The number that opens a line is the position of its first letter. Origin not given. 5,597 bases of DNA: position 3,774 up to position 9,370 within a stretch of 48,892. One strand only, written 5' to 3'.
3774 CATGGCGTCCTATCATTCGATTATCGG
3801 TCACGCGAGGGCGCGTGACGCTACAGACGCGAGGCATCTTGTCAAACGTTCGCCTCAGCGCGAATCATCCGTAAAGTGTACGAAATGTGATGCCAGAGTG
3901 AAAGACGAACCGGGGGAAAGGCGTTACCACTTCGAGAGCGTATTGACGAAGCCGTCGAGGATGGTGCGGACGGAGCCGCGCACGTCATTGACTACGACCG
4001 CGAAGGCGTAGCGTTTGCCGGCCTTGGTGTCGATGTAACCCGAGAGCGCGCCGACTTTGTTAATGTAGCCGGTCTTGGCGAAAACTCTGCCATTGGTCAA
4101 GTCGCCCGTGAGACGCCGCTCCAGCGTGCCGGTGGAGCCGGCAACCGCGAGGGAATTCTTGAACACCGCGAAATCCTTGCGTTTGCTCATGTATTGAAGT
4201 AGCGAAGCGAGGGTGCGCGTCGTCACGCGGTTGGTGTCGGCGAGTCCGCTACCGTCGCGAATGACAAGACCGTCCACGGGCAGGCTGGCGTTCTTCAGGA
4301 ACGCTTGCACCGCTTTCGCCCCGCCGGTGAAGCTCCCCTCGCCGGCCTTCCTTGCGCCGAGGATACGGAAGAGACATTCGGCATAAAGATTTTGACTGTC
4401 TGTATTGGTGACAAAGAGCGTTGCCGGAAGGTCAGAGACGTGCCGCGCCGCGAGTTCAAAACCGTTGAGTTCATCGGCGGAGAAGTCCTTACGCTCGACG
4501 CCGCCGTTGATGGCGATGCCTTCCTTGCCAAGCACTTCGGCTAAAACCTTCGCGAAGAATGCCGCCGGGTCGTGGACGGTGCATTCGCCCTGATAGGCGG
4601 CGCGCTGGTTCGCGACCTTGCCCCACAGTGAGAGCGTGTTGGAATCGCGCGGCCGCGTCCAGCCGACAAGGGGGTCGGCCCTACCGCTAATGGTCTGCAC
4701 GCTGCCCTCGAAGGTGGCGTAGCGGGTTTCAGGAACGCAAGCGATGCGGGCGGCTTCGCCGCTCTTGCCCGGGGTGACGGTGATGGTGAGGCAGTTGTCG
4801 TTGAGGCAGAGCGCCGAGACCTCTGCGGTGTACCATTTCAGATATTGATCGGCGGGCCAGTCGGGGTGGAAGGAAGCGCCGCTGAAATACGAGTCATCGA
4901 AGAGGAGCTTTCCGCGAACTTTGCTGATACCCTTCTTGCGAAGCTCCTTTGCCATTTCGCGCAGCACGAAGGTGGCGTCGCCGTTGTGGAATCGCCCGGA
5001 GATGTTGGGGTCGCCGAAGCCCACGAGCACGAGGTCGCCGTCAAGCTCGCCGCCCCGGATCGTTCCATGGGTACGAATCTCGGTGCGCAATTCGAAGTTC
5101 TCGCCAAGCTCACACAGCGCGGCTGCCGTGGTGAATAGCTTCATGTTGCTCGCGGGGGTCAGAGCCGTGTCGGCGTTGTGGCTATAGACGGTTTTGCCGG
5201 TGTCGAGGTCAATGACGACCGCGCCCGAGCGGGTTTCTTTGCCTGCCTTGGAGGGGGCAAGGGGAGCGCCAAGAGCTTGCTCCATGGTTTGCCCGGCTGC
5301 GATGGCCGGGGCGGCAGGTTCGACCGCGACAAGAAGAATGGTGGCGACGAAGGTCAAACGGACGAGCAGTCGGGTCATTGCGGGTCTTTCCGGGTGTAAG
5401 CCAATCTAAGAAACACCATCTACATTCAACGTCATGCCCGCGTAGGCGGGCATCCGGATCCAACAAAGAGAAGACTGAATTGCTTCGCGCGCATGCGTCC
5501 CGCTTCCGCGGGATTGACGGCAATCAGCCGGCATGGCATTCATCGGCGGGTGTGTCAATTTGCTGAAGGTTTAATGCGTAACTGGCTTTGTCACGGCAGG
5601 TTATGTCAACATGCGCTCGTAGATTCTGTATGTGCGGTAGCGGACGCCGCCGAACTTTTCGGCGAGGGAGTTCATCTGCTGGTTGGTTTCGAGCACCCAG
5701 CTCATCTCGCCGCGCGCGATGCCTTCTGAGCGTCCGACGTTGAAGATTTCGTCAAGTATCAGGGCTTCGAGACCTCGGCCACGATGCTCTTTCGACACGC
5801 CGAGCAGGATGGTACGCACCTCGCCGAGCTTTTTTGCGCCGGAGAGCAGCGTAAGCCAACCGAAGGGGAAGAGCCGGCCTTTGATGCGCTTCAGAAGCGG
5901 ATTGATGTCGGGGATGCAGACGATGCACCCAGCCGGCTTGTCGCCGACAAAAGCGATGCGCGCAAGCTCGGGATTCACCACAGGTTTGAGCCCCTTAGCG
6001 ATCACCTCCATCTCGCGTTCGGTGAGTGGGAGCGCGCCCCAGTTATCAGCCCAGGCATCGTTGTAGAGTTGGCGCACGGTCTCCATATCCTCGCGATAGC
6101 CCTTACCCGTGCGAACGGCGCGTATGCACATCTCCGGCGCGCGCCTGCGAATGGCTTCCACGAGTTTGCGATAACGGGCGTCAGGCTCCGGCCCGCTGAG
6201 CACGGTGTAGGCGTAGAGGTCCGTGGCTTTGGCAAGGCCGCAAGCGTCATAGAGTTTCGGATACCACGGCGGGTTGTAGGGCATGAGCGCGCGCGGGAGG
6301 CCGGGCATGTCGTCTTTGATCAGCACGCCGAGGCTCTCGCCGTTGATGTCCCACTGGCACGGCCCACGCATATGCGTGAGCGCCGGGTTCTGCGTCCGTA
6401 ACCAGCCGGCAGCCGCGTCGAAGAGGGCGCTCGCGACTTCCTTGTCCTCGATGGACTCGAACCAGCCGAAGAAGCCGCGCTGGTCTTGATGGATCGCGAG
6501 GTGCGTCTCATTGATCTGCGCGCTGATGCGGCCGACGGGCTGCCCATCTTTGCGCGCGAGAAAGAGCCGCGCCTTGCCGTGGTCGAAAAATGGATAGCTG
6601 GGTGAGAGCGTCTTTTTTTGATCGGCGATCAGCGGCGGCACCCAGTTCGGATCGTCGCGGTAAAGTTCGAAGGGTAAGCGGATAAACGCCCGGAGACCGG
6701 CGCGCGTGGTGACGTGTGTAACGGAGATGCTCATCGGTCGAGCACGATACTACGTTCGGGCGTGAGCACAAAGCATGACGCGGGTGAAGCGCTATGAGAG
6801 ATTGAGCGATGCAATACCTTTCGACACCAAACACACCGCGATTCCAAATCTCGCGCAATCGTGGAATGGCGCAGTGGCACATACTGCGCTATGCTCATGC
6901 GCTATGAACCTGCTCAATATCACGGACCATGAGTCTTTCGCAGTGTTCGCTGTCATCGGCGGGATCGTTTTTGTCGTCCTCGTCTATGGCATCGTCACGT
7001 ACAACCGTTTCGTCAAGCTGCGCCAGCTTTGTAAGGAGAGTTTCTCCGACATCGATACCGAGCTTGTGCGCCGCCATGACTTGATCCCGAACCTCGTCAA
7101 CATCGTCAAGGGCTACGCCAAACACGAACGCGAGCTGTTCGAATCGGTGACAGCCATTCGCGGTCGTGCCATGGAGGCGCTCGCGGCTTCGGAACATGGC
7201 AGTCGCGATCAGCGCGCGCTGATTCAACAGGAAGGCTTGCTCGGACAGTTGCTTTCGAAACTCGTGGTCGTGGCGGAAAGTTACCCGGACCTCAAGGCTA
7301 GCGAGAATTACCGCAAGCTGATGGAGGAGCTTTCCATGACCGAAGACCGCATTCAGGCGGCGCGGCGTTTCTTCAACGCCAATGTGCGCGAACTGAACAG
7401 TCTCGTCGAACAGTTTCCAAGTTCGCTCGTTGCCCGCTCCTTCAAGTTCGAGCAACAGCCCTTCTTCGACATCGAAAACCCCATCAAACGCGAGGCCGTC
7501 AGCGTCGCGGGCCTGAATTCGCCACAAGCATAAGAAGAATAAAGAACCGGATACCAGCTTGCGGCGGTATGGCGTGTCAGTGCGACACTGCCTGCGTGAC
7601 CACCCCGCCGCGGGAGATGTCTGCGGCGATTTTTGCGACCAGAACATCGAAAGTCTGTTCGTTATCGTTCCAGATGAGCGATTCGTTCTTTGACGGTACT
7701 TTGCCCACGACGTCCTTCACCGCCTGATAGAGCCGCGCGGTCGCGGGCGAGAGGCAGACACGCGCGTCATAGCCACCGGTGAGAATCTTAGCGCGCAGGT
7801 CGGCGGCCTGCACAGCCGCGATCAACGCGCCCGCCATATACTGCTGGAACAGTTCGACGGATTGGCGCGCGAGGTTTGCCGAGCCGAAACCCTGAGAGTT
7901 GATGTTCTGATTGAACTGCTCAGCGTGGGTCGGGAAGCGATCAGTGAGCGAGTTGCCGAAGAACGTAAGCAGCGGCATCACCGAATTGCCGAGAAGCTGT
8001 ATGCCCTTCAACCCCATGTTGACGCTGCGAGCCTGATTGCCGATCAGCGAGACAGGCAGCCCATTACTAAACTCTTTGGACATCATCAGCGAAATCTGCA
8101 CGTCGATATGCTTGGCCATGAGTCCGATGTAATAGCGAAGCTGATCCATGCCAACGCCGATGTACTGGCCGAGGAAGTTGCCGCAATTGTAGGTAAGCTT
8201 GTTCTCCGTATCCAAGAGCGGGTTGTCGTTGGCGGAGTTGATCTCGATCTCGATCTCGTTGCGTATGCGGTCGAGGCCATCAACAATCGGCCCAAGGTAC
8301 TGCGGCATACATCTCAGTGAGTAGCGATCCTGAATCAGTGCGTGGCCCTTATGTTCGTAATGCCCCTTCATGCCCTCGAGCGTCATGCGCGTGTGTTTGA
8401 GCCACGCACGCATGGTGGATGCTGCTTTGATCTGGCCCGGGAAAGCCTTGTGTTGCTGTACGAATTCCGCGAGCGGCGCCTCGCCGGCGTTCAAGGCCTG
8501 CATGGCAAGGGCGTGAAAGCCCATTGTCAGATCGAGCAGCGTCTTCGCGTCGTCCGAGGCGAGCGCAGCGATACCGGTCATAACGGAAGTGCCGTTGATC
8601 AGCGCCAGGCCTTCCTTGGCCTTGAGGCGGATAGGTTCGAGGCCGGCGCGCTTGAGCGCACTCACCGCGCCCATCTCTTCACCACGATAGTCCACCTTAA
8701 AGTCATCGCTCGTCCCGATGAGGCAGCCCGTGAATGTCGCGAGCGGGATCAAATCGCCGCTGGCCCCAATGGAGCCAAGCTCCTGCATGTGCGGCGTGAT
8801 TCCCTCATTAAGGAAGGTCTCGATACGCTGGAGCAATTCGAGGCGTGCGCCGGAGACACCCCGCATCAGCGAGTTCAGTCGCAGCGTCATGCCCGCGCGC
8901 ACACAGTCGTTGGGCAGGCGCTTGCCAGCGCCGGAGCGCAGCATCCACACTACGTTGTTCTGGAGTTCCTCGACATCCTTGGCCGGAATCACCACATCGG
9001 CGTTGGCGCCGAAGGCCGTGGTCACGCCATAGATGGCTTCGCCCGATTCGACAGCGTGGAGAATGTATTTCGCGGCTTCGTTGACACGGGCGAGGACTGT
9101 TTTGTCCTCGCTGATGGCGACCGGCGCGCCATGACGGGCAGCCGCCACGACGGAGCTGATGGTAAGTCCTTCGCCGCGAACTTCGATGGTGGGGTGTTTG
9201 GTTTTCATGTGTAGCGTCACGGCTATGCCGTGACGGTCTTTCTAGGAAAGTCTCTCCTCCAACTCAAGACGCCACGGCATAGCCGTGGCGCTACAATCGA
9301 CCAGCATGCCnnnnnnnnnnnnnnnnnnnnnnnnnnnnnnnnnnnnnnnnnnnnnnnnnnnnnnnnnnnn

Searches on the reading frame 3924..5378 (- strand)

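Call 13: search_protein_families(library=pfam, proteins=[window:3924-5378:-], max_evalue=0.001)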
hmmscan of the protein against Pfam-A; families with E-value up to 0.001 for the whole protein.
window:3924-5378:- (484 aa): 3 families
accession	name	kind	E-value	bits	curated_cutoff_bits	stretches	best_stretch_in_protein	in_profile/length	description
PF02113.21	Peptidase_S13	-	5.1e-102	342.3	22.8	1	49-467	17-426/444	D-Ala-D-Ala carboxypeptidase 3 (S13) family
PF13354.11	Beta-lactamase2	-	2.7e-08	33.9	22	0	53-101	2-50/214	Beta-lactamase enzyme family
PF00768.25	Peptidase_S11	-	4.8e-05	23.4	27.6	1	52-85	14-47/239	D-alanyl-D-alanine carboxypeptidase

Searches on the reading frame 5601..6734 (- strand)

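Call 13: search_protein_families(library=pfam, proteins=[window:5601-6734:-], max_evalue=0.001)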
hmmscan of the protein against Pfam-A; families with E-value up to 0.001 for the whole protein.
window:5601-6734:- (377 aa): 1 family
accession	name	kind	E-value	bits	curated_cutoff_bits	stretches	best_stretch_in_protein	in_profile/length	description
PF00583.31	Acetyltransf_1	-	8.3e-09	36.2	20.7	1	218-362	2-115/116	Acetyltransferase (GNAT) family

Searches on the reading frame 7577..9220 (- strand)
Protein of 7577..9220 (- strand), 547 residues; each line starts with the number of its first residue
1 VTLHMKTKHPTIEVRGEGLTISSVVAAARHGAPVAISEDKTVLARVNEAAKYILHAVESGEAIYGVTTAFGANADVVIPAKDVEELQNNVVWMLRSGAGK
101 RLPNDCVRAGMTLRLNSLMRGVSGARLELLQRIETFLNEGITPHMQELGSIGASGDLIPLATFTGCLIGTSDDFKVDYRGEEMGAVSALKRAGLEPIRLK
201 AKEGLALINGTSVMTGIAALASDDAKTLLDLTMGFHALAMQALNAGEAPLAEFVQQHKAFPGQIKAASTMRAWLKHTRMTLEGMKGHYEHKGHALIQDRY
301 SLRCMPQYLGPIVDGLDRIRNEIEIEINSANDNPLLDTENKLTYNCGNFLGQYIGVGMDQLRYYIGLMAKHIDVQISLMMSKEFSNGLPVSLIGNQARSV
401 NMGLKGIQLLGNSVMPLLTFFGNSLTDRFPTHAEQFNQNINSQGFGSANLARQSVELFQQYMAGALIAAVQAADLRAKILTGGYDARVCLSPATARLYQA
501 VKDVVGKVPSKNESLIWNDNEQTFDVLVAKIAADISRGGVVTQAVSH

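Call 13: search_protein_families(library=pfam, proteins=[window:7577-9220:-], max_evalue=0.001)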
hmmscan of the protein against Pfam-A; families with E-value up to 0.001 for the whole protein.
window:7577-9220:- (547 aa): 1 family
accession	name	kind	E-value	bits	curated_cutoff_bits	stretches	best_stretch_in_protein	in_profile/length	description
PF00221.24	Lyase_aromatic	-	2.9e-134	448.7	27.3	1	19-502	1-465/466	Aromatic amino acid lyase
